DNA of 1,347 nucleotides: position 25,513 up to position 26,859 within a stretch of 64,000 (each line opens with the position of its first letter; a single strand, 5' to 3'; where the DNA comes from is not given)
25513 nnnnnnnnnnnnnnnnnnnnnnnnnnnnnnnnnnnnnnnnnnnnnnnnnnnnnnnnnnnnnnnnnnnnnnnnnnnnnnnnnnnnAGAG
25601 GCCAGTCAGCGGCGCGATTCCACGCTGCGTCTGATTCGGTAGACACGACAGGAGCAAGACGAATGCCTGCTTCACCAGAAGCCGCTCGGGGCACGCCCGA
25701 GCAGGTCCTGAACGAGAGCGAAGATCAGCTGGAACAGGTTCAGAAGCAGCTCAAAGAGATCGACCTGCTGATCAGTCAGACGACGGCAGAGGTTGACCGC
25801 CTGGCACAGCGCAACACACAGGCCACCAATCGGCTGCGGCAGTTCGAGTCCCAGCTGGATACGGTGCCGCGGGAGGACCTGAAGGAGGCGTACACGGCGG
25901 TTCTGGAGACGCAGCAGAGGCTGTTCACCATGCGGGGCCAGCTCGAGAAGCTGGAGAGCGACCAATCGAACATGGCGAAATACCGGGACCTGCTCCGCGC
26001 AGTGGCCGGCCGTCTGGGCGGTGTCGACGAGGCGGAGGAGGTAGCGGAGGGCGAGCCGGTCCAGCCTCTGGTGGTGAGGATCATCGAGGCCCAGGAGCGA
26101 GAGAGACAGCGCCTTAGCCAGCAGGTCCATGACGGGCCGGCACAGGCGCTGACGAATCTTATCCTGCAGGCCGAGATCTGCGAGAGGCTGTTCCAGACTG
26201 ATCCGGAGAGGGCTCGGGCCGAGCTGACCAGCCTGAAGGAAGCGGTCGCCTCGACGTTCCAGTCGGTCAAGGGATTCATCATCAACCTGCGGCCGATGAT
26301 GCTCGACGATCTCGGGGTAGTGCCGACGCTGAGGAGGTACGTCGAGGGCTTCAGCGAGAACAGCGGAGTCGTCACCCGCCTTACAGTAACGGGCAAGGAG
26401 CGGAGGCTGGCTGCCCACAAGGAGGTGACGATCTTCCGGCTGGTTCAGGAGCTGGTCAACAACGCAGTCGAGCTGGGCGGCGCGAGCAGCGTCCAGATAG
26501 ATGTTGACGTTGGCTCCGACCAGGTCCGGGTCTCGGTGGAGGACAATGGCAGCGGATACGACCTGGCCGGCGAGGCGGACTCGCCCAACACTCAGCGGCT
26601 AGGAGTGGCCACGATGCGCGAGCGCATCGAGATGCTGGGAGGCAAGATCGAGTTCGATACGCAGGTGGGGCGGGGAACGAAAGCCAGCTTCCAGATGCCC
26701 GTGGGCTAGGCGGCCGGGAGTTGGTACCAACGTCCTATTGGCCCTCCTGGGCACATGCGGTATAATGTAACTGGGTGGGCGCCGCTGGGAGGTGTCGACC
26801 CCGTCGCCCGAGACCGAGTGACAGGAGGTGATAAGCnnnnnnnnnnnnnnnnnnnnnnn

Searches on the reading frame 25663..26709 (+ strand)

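Call 63: search_protein_families(library=pfam, proteins=[window:25663-26709:+], max_evalue=0.001)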
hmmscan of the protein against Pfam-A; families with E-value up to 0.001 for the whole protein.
window:25663-26709:+ (348 aa): 4 families
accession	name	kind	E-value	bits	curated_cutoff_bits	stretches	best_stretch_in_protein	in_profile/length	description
PF07730.19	HisKA_3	-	3e-14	53.7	24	1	147-212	1-66/68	Histidine kinase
PF02518.31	HATPase_c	-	2e-13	51.2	26.4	1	254-347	3-109/111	Histidine kinase-, DNA gyrase B-, and HSP90-like ATPase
PF05384.16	DegS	-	1.1e-05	25.4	27.6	1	17-99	23-105/159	Sensor protein DegS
PF13581.12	HATPase_c_2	-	1.2e-05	25.8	27.4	1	261-311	36-91/127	Histidine kinase-like ATPase domain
